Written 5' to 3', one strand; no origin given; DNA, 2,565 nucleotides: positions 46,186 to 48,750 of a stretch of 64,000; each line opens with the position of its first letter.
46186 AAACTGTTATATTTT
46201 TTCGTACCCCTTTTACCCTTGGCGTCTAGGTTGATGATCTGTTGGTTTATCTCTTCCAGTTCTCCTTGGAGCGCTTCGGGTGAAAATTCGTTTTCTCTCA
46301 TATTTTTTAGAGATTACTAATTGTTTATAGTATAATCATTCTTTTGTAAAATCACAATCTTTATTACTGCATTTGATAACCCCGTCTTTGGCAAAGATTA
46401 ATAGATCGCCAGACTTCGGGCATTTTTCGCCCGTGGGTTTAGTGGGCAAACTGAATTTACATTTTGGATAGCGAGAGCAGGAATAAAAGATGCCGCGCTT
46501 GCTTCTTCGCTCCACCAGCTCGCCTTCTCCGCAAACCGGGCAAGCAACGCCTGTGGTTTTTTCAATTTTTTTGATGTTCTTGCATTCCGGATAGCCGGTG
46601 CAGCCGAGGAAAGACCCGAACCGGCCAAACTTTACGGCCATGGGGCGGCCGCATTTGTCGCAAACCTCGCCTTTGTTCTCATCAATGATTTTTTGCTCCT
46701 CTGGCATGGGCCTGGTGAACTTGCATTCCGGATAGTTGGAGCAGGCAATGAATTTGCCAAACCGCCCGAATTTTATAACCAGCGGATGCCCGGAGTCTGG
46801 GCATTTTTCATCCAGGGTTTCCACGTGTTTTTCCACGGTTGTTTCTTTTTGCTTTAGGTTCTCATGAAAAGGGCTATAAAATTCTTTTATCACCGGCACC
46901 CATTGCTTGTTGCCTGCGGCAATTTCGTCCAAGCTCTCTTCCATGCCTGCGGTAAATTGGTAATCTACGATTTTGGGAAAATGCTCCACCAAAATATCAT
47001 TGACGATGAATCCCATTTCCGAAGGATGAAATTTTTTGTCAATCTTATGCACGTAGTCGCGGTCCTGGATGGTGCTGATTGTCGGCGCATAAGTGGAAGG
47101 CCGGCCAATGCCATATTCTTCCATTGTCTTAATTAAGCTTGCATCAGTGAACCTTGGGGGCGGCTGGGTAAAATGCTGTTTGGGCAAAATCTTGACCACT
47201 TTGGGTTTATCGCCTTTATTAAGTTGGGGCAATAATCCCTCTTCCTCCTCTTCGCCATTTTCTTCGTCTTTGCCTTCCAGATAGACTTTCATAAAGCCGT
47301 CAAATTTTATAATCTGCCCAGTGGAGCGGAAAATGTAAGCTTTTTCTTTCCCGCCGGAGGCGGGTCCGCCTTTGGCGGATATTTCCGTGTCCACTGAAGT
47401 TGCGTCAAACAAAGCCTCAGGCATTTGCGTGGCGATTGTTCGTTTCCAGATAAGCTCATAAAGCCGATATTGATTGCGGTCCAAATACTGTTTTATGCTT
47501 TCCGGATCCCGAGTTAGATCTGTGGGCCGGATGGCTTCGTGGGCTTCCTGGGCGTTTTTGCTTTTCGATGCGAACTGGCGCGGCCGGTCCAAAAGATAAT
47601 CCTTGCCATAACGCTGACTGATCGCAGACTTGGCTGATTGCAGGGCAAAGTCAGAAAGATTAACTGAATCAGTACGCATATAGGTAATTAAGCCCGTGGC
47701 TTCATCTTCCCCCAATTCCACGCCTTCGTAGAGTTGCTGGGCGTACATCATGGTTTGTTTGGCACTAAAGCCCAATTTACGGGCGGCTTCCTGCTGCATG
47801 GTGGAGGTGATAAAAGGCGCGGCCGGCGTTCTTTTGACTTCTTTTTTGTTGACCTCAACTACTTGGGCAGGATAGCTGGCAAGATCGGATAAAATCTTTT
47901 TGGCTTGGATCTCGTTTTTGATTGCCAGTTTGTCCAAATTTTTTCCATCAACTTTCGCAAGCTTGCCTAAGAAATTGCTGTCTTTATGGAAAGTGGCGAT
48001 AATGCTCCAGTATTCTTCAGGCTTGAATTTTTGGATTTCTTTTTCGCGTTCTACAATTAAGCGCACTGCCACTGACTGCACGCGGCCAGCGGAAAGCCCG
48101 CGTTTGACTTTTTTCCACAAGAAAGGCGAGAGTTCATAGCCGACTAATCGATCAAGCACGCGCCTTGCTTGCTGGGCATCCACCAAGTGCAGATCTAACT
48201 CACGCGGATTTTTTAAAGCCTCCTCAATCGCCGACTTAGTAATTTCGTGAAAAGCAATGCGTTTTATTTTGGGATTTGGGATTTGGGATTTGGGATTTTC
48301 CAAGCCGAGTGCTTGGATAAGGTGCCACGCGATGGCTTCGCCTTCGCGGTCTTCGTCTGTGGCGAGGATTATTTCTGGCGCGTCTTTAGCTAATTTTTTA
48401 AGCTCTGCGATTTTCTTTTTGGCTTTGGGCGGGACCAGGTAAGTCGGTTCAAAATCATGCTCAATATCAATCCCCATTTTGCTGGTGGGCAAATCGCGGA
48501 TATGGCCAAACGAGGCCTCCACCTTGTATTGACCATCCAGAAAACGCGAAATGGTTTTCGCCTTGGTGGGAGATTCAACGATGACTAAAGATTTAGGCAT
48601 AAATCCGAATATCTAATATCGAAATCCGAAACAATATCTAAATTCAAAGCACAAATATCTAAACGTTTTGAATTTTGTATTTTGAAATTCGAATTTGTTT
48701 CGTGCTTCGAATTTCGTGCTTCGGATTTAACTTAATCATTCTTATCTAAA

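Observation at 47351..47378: Palindromic-element insertions in topA (47351-47378) and dus (43853-43880) encode near-identical loops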

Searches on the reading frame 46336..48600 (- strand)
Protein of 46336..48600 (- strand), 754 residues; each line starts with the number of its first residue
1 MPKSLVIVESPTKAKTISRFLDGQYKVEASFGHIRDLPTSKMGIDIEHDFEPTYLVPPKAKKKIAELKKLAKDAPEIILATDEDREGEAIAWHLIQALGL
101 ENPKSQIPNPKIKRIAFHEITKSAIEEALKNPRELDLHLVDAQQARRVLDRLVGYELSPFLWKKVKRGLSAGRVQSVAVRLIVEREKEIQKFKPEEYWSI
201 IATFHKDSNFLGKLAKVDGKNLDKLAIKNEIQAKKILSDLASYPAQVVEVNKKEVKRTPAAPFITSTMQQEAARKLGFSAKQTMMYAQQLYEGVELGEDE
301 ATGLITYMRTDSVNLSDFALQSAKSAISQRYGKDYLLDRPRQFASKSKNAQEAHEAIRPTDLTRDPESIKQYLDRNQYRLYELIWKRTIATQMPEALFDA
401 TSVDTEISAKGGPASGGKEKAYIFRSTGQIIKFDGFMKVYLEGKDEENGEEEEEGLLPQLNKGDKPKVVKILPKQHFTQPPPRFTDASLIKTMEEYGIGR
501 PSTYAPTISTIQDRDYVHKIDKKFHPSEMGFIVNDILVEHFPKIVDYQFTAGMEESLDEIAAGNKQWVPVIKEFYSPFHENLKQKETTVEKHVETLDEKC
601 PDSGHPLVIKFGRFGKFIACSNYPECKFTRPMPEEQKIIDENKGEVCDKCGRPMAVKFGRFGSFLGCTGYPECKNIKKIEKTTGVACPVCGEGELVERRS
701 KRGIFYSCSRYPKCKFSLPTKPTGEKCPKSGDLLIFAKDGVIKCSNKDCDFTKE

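Call 11: find_homologous_proteins(query=window:46336-48600:-, max_evalue=1e-30)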
Query window:46336-48600:- (754 aa): 8000 proteins with E <= 1e-30 among 8000 candidates; the best 120 are listed.
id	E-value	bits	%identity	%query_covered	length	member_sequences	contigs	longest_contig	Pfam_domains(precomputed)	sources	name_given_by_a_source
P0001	0.0e+0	1415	81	100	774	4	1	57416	PF01396.25,PF01131.26,PF01751.29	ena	-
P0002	0.0e+0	1414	81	100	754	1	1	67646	PF01396.25,PF01131.26,PF01751.29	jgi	jgi:DNA topoisomerase-1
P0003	0.0e+0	1412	81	100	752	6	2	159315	PF01396.25,PF01131.26,PF01751.29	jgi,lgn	jgi:DNA topoisomerase-1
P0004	0.0e+0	1412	81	100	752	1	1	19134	PF01396.25,PF01131.26,PF01751.29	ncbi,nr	ncbi:MAG: type I DNA topoisomerase [Candidatus Doudnabacteria bacterium]|nr:type I DNA topoisomerase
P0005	0.0e+0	1409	81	100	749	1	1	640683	PF01396.25,PF01131.26,PF01751.29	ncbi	-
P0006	0.0e+0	1408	81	100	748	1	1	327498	PF01396.25,PF01131.26,PF01751.29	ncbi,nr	ncbi:MAG: type I DNA topoisomerase [Candidatus Doudnabacteria bacterium]|nr:type I DNA topoisomerase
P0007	0.0e+0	1403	80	100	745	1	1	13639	PF01396.25,PF01131.26,PF01751.29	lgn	-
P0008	0.0e+0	1398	81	100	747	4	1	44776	PF01396.25,PF01131.26,PF01751.29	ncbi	-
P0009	0.0e+0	1396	80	100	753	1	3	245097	PF01396.25,PF01131.26,PF01751.29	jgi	jgi:DNA topoisomerase-1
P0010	0.0e+0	1392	81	100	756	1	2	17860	PF01396.25,PF01131.26,PF01751.29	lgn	-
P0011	0.0e+0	1392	80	100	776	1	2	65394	PF01396.25,PF01131.26,PF01751.29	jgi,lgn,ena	jgi:DNA topoisomerase-1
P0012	0.0e+0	1390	80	100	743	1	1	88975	PF01396.25,PF01131.26,PF01751.29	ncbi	-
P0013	0.0e+0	1390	81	100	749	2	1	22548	PF01396.25,PF01131.26,PF01751.29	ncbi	-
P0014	0.0e+0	1386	79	100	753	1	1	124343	PF01396.25,PF01131.26,PF01751.29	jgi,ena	jgi:DNA topoisomerase-1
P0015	0.0e+0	1386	80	100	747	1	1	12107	PF01396.25,PF01131.26,PF01751.29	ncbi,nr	ncbi:MAG: type I DNA topoisomerase [Candidatus Doudnabacteria bacterium]|nr:type I DNA topoisomerase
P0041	0.0e+0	1366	79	100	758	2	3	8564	PF01396.25,PF01131.26,PF01751.29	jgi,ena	-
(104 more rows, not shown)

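Call 21: find_encoding_contigs(protein=P0002, flank=10000, max_places=2)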
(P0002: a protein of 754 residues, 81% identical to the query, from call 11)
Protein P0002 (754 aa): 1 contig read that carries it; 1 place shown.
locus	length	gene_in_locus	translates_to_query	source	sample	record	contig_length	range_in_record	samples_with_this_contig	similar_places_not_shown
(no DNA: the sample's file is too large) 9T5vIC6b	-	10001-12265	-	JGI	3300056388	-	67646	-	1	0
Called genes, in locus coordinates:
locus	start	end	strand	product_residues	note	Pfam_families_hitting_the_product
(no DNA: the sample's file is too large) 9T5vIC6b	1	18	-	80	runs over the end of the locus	PF01165:Ribosomal_S21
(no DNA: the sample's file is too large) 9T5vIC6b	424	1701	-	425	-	PF13393:tRNA-synt_His, PF03129:HGTP_anticodon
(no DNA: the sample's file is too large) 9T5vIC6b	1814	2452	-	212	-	PF10502:Peptidase_S26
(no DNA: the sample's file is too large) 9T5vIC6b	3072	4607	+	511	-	PF03816:LytR_cpsA_psr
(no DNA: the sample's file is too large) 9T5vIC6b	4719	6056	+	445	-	PF00009:GTP_EFTU, PF00025:Arf (faint), PF01926:MMR_HSR1, PF02421:FeoB_N, PF00009:GTP_EFTU, PF02421:FeoB_N, PF01926:MMR_HSR1, PF14714:KH_dom-like, +7 more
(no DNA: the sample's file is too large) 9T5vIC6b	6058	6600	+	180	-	PF01195:Pept_tRNA_hydro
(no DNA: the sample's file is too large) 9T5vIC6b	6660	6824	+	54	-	-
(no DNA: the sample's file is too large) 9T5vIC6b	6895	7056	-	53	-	-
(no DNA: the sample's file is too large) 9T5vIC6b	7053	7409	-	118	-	-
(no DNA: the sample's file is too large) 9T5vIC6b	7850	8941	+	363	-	PF02481:DNA_processg_A, PF17782:WHD_DprA (weak)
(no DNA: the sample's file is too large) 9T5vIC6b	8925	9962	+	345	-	PF09587:PGA_cap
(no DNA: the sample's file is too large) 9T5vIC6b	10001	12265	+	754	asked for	PF01751:Toprim, PF01131:Topoisom_bac, PF01396:Zn_ribbon_Top1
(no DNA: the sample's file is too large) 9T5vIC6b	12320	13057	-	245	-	PF01145:Band_7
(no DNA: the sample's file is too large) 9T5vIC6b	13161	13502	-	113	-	-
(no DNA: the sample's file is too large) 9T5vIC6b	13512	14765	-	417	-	PF00070:Pyr_redox (faint), PF07992:Pyr_redox_2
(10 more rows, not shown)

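Call 22: find_encoding_contigs(protein=P0041, flank=10000, max_places=3)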
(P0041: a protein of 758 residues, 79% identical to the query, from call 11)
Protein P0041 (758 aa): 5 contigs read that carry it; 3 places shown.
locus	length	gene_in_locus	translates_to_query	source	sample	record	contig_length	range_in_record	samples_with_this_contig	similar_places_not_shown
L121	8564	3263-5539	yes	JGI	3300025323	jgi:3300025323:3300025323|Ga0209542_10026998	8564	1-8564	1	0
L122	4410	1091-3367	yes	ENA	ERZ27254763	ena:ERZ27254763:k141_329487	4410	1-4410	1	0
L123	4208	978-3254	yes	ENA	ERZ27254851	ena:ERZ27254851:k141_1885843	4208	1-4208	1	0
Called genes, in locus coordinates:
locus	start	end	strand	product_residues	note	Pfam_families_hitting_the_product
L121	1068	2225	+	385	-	PF02481:DNA_processg_A, PF17782:WHD_DprA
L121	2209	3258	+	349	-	PF09587:PGA_cap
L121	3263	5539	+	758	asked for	PF01751:Toprim, PF01131:Topoisom_bac, PF01396:Zn_ribbon_Top1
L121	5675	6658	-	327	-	PF01207:Dus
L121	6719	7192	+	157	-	PF18920:DUF5671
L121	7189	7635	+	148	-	-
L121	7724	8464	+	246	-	PF03444:WHD_HrcA (faint), PF01628:HrcA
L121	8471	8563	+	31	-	?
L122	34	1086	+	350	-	PF09587:PGA_cap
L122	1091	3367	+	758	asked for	PF01751:Toprim, PF01131:Topoisom_bac, PF01396:Zn_ribbon_Top1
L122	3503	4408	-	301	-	?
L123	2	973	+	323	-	?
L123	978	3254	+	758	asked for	PF01751:Toprim, PF01131:Topoisom_bac, PF01396:Zn_ribbon_Top1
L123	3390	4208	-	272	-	?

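Call 23: find_encoding_contigs(protein=P0005, flank=10000, max_places=2)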
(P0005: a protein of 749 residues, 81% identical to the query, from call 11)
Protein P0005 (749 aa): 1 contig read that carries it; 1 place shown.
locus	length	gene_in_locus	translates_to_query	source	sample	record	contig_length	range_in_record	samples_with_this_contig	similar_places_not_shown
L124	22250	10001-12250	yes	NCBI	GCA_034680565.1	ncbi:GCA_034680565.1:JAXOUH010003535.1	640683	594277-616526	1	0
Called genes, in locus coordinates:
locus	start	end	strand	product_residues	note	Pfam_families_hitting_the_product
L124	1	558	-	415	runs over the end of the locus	PF11104:PilM_2 (faint), PF02491:SHS2_FTSA, PF06723:MreB_Mbl, PF06277:EutA (weak), PF14450:FtsA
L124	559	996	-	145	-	PF09424:YqeY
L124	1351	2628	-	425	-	PF13393:tRNA-synt_His, PF03129:HGTP_anticodon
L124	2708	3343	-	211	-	PF10502:Peptidase_S26, PF00717:Peptidase_S24 (weak)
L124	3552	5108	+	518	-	PF03816:LytR_cpsA_psr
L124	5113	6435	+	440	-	PF00009:GTP_EFTU (weak), PF01926:MMR_HSR1, PF02421:FeoB_N, PF03193:RsgA_GTPase (weak), PF00009:GTP_EFTU (weak), PF01926:MMR_HSR1, PF02421:FeoB_N, PF14714:KH_dom-like, +7 more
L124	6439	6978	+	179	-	PF01195:Pept_tRNA_hydro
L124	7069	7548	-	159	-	-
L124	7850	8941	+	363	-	PF02481:DNA_processg_A, PF17782:WHD_DprA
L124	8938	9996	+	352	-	PF09587:PGA_cap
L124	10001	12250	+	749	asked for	PF01751:Toprim, PF01131:Topoisom_bac, PF01396:Zn_ribbon_Top1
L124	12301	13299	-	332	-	PF01207:Dus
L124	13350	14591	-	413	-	PF07992:Pyr_redox_2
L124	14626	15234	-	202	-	PF00990:GGDEF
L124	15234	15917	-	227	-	PF01479:S4, PF00849:PseudoU_synth_2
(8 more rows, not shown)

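Call 36: search_solved_structures(query=window:46336-48600:-, max_evalue=1e-20, show_alignments=1)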
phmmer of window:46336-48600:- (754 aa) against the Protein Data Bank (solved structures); distinct sequences matched with E-value up to 1e-20: 21.
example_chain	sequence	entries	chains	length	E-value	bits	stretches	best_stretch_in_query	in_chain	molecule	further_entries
6ozw_A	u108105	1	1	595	2.4e-163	548.6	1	3-583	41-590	DNA topoisomerase 1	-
9gda_F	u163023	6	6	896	6.1e-155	520.8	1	39-646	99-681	DNA topoisomerase 1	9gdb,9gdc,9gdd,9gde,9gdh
4rul_A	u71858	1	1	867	1.1e-154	520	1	39-646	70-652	DNA topoisomerase 1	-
6pcm_A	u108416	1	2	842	3.3e-147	495.2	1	4-576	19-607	DNA topoisomerase 1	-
1cy0_A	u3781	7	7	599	3.4e-145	488.6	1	39-588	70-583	DNA TOPOISOMERASE I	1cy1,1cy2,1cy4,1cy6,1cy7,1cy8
1ecl_A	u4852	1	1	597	3.9e-145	488.4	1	39-588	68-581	ESCHERICHIA COLI TOPOISOMERASE I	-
3pwt_A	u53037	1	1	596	1.5e-144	486.5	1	39-588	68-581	DNA topoisomerase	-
3px7_A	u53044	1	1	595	1.5e-144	486.4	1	39-588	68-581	DNA topoisomerase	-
1mw8_X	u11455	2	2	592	1.1e-143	483.6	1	39-588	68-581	DNA Topoisomerase I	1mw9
8tfg_A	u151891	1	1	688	7.1e-143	480.9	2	223-575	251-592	DNA topoisomerase 1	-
5d5h_A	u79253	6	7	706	7.4e-143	480.8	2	223-575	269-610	DNA topoisomerase 1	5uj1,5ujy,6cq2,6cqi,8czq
2gai_A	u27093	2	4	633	2.1e-129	436.3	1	3-643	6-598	DNA topoisomerase I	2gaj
1cy9_A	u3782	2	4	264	1.8e-48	168.8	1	192-484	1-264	DNA TOPOISOMERASE I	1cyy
1gl9_B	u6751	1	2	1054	5.1e-47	164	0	60-190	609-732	REVERSE GYRASE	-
1gku_B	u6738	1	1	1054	5.3e-47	163.9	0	60-190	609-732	REVERSE GYRASE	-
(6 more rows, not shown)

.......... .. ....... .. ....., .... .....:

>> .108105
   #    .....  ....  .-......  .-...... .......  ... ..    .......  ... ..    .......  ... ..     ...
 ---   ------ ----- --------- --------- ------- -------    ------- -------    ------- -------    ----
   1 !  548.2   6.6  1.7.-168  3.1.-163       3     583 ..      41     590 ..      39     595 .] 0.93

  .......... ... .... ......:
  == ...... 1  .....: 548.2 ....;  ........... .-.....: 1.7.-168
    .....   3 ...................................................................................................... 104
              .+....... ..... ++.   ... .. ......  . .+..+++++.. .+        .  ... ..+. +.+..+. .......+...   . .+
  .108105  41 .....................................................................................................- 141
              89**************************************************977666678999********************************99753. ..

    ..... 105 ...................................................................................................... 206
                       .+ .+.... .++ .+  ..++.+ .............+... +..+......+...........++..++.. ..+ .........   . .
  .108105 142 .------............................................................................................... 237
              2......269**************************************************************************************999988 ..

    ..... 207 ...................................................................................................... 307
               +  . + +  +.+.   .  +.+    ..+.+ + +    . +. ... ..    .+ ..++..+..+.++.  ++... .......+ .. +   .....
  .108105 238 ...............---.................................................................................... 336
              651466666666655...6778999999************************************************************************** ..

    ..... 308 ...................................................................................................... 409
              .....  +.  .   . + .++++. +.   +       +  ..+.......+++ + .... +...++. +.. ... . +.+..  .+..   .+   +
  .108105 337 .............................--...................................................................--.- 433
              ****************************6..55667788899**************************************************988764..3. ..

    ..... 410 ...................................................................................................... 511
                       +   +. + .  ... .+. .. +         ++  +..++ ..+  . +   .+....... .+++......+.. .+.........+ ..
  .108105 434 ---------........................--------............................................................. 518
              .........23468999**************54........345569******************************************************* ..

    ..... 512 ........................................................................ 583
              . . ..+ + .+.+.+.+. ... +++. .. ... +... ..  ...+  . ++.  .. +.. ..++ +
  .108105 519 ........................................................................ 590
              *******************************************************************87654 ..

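Call 53: find_related_loci(query=A1, collection=metagenome_contigs, flank=10000)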
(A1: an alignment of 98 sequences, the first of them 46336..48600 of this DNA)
Query A1 (754 aa) in metagenome_contigs; peptide patterns used: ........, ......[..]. (x = any residue, [..] = any of these).
600 stretches matched a pattern (row limit reached: there are more); 597 encode a relative of the query (tblastn E <= 1e-3); the best 80 are kept; 80 distinct loci.
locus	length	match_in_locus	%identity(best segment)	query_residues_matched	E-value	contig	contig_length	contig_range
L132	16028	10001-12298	53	1-751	0e+0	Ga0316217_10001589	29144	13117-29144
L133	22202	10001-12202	53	5-746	0e+0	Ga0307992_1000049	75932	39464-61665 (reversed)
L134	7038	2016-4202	52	3-745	0e+0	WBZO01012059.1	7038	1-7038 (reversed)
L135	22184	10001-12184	53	5-753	0e+0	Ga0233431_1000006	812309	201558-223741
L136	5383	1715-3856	51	5-746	0e+0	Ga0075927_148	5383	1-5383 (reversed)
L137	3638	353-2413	53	5-749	0e+0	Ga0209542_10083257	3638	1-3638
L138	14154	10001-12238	51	3-754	0e+0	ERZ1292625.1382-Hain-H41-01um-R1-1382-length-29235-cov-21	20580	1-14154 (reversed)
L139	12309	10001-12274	48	1-754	0e+0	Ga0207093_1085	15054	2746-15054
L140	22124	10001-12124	57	1-725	0e+0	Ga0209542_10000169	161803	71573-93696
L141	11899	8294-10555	48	1-753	0e+0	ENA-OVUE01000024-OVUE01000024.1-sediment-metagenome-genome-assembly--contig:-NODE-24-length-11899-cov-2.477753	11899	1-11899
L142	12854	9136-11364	50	1-716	0e+0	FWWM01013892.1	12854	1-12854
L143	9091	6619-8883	48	1-751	0e+0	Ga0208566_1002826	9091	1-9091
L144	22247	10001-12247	48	3-754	0e+0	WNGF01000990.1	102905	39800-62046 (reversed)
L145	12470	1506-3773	48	1-754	0e+0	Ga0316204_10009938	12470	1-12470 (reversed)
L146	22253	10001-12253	50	3-751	0e+0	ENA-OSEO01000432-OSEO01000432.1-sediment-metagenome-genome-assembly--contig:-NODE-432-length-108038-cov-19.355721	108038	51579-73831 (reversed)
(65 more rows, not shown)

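Call 66: predict_structure(alignment_id=A1)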
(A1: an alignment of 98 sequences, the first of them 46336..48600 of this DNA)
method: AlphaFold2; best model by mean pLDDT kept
length: 754 residues; sequences in the alignment: 98
mean_pLDDT: 84.5   pTM: 0.73
mean pLDDT of the five models: 84.5, 83.7, 82.4, 80.6, 79.9
residues with pLDDT >= 90: 265; 70-90: 409; 50-70: 67; < 50: 13
segments of 3 or more residues with pLDDT < 50: 349-353, 448-451
pLDDT, mean of each block of 10 residues (from residue 1): 90 89 91 83 88 89 93 93 87 90 59 85 88 90 89 82 61 85 94 93 93 93 90 88 90 91 87 90 91 78 78 75 92 92 62 70 91 95 95 93 91 68 93 91 57 71 94 92 91 84 81 88 89 86 84 89 92 88 78 74 83 69 78 79 83 79 78 79 82 82 81 84 86 83 85 77
secondary structure, 60 per line:
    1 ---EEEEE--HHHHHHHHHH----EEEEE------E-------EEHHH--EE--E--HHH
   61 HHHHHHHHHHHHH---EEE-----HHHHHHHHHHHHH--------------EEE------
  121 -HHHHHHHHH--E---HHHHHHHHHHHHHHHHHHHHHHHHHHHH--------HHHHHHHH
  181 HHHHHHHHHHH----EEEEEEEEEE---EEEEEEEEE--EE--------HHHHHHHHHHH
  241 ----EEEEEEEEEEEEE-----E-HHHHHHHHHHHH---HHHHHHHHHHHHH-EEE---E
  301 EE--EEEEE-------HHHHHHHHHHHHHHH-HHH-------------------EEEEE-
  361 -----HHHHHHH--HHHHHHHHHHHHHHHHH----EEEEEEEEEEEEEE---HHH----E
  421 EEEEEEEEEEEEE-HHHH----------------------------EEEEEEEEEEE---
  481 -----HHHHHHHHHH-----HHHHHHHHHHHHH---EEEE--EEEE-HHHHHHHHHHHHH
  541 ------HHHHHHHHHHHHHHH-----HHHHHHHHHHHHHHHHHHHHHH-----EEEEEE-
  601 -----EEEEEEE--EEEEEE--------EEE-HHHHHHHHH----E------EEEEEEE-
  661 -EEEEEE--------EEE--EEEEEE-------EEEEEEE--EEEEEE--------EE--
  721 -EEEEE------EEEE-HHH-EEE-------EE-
elements in order (helices of 4 or more, strands of 3 or more residues): E4-8 H11-20 E25-29 H58-73 E77-79 H85-97 E112-114 H122-130 H137-164 H173-191 E196-205 E209-217 H230-240 E245-257 H265-276 H280-292 E294-296 E300-302 E305-309 H317-331 E355-359 H366-372 H375-391 E396-409 E420-433 H435-438 E467-477 H486-495 H501-513 E517-520 E523-526 H528-540 H547-561 H567-588 E594-599 E606-612 E615-620 E629-631 H633-641 E653-659 E662-667 E676-678 E681-686 E694-700 E703-708 E722-726 E733-736 E742-744
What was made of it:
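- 47350..47379 (-): 30-nt element copy in topA: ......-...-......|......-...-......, encoding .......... (TopA residues 408-417). It forms the loop at the tip of beta-hairpin E396-409/E420-433; pLDDT for residues 411-420 is 68 (call 66).
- Checked: It sits at the tip of a beta-hairpin of the catalytic core (residues 408-417), about 180 residues before the first ribbon (calls 36, 66).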
